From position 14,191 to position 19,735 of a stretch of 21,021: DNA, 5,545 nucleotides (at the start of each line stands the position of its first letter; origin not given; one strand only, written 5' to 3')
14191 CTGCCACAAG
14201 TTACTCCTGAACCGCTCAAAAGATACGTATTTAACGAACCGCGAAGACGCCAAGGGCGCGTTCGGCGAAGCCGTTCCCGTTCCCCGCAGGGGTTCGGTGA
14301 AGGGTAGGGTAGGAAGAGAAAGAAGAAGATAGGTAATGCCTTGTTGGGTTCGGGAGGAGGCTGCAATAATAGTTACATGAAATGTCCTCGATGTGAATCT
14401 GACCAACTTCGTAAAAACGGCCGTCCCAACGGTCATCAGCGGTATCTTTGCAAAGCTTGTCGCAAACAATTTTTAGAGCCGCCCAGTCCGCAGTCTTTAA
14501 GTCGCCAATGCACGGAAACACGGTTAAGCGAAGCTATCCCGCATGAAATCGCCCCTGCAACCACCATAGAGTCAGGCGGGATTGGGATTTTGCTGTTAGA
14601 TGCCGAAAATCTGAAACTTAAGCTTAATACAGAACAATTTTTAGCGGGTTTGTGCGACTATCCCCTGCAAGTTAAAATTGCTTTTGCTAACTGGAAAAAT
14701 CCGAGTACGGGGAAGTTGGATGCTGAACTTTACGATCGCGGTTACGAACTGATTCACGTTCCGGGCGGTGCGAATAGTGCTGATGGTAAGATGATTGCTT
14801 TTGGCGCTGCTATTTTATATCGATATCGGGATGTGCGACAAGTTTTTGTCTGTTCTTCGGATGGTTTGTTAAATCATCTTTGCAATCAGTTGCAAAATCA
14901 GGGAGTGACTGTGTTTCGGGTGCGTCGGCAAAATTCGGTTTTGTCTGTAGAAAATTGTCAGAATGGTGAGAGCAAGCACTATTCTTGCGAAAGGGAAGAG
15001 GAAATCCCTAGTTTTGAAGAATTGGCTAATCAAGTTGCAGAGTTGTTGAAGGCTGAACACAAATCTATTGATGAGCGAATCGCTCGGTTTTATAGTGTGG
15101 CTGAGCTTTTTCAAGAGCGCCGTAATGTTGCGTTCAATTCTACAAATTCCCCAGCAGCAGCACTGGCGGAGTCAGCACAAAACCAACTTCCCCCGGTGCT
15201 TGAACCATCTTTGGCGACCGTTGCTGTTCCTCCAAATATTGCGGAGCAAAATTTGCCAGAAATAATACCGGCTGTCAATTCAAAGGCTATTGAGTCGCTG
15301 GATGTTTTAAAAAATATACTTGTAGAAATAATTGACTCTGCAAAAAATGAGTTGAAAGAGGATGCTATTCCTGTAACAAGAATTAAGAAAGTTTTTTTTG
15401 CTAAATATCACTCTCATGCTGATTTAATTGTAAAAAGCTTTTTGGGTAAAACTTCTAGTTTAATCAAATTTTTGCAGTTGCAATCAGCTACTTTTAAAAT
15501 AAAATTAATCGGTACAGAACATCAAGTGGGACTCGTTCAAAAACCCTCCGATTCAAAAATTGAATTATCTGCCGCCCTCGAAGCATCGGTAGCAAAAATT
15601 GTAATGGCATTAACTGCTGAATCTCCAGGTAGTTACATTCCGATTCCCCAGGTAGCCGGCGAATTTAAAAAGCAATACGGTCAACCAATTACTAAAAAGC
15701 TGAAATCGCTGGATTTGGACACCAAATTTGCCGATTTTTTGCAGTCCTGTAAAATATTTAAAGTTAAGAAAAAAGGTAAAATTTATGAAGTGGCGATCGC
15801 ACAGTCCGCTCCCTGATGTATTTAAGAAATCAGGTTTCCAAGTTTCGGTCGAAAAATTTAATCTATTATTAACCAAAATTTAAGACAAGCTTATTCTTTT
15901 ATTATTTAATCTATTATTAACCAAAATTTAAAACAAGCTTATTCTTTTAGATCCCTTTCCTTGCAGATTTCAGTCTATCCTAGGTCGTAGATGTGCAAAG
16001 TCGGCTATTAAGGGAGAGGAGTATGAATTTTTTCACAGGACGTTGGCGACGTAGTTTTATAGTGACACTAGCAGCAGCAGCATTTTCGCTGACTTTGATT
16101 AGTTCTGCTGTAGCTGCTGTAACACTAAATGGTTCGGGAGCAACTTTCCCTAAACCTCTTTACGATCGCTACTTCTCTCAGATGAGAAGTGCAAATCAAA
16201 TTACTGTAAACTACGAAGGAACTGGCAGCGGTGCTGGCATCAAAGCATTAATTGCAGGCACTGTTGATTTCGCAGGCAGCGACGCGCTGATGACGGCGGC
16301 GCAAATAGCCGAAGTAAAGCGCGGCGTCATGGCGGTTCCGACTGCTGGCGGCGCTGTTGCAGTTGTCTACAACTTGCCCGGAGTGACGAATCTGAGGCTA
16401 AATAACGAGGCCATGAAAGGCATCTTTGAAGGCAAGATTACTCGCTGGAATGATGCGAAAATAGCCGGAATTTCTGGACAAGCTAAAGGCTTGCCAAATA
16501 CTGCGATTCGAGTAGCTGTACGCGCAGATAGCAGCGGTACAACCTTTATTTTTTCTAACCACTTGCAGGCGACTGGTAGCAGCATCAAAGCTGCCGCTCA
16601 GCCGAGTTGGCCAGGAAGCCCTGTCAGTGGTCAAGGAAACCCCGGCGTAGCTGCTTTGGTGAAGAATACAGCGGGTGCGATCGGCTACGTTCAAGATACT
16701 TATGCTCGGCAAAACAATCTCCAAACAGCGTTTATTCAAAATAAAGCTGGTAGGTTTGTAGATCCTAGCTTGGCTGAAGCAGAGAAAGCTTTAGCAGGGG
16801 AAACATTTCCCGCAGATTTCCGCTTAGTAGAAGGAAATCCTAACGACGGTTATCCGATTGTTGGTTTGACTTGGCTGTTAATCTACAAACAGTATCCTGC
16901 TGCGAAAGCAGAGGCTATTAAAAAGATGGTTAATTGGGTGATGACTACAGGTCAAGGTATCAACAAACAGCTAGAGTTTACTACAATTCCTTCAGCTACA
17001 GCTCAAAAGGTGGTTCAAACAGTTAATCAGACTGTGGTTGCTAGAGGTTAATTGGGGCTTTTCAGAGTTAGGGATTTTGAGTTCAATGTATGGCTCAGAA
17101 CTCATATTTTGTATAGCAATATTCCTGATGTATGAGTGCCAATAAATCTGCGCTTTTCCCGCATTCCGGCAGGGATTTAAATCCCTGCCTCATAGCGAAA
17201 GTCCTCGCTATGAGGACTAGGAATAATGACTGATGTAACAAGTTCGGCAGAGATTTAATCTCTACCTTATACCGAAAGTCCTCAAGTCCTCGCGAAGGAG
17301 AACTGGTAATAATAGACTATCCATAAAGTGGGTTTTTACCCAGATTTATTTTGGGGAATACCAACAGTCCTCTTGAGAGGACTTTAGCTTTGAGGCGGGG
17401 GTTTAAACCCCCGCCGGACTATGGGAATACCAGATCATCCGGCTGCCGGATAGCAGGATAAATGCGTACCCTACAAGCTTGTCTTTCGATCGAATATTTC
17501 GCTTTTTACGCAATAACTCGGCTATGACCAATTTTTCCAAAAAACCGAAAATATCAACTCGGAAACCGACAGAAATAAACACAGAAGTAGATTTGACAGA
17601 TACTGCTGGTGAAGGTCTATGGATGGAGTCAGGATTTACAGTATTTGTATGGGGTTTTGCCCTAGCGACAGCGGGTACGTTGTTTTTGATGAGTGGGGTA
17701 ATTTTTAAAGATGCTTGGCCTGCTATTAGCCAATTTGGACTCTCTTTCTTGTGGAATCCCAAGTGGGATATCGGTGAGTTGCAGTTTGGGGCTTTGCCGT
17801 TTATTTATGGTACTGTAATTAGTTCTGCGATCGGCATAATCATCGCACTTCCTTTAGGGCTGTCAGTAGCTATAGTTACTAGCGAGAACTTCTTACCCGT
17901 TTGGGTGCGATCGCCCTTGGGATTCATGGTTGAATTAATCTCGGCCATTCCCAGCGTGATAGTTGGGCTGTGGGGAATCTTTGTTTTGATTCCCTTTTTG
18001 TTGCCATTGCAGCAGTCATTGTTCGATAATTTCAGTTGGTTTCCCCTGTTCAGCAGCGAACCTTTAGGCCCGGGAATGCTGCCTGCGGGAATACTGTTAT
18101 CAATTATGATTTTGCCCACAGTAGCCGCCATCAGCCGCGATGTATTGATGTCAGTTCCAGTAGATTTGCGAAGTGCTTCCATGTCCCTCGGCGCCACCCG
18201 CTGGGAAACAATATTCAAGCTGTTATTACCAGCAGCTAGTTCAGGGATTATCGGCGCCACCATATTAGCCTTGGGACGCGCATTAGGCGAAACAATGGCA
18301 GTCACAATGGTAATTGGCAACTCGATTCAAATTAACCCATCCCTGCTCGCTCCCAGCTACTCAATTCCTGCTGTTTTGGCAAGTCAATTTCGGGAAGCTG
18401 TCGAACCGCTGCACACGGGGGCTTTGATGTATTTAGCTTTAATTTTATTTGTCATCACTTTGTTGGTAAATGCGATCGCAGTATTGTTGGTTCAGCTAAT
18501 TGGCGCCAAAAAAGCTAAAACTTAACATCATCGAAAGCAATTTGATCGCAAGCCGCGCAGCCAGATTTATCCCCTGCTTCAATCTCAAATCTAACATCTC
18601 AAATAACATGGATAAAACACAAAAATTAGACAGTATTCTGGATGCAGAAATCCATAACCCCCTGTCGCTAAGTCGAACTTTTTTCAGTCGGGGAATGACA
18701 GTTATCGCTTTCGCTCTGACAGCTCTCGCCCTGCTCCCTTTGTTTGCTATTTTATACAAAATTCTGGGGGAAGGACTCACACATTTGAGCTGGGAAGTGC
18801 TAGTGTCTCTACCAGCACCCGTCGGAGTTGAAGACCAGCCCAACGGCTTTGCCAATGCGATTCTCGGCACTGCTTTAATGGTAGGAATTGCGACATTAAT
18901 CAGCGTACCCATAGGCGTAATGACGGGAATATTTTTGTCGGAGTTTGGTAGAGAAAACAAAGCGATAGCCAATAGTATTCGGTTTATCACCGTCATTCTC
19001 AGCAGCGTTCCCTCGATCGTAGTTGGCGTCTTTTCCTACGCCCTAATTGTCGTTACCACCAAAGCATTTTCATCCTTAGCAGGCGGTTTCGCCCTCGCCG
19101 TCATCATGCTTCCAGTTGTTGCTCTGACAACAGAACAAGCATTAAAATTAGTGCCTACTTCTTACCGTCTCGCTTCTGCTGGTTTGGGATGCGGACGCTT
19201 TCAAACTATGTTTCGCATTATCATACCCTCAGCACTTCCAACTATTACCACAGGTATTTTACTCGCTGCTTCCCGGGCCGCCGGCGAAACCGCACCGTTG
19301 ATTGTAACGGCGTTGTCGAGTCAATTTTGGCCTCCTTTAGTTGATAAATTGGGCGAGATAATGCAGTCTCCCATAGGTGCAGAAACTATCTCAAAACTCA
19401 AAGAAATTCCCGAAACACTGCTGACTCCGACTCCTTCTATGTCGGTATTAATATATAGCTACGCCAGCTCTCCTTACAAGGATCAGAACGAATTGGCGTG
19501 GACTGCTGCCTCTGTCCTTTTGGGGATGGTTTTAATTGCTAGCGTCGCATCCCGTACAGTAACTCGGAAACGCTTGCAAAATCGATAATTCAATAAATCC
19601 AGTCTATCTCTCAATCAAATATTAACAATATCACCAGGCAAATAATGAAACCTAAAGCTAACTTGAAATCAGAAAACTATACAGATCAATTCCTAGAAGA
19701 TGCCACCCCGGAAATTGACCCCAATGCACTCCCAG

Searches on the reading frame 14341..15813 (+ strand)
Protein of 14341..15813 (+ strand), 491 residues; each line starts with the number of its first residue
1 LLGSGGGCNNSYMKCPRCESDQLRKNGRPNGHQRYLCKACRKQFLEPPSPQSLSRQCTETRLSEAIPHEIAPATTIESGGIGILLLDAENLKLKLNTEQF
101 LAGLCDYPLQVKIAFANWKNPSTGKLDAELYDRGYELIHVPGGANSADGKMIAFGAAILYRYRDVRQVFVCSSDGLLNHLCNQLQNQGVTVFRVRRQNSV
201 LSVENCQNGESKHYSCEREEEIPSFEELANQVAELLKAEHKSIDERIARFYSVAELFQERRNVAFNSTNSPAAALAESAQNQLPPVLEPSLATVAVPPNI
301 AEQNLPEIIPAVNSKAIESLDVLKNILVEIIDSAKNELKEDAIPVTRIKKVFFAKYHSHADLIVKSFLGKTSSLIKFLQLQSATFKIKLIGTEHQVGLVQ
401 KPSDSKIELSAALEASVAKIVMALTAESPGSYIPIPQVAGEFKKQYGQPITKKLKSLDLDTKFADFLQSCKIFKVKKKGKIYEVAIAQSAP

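Call 6: search_protein_families(library=pfam, proteins=[window:14341-15813:+], max_evalue=0.01)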
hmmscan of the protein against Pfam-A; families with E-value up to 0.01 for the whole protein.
window:14341-15813:+ (491 aa): 3 families
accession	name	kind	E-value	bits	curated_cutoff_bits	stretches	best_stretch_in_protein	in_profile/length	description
PF03811.18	Zn_ribbon_InsA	-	5.5e-08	32.9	26.1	1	14-41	7-35/35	InsA N-terminal domain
PF01936.24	NYN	-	7.8e-08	33.4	24.2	1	84-194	4-125/145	NYN domain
PF23713.2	WH_Egal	-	0.0068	17.3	27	0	358-388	29-60/69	Egalitarian winged helix domain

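Call 34: search_protein_families(library=padloc, proteins=[window:14341-15813:+], max_evalue=0.001)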
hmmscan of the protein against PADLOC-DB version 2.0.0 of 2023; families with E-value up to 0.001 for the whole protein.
window:14341-15813:+ (491 aa): 0 families

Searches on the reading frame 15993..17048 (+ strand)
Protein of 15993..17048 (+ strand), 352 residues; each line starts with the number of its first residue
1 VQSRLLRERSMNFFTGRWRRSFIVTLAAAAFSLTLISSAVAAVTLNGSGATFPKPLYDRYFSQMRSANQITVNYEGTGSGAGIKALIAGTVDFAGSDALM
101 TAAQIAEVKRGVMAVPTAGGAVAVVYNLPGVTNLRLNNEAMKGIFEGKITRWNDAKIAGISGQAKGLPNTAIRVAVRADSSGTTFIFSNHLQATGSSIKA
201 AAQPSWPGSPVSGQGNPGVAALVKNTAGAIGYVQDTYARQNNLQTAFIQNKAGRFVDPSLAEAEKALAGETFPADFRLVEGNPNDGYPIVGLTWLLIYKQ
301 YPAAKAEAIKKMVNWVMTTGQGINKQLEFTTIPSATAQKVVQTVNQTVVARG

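Call 6: search_protein_families(library=pfam, proteins=[window:15993-17048:+], max_evalue=0.01)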
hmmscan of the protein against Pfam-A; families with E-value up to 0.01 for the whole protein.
window:15993-17048:+ (352 aa): 2 families
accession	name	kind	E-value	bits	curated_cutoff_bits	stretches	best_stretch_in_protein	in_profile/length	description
PF12849.12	PBP_like_2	-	2e-38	133.2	27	1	41-317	6-264/267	PBP superfamily domain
PF12727.12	PBP_like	-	1.7e-07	31.1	27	1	65-244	6-162/193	PBP superfamily domain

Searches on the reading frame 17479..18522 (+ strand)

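Call 6: search_protein_families(library=pfam, proteins=[window:17479-18522:+], max_evalue=0.01)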
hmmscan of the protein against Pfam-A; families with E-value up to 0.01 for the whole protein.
window:17479-18522:+ (348 aa): 1 family
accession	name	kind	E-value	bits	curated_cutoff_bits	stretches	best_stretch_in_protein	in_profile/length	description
PF00528.27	BPD_transp_1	-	1e-17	64.9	26.4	1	124-339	2-180/184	Binding-protein-dependent transport system inner membrane component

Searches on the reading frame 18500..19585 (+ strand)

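Call 6: search_protein_families(library=pfam, proteins=[window:18500-19585:+], max_evalue=0.01)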
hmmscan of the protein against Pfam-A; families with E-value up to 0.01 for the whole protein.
window:18500-19585:+ (362 aa): 1 family
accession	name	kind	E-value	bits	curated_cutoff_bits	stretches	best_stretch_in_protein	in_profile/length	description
PF00528.27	BPD_transp_1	-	3e-16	60.1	26.4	1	139-279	1-144/184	Binding-protein-dependent transport system inner membrane component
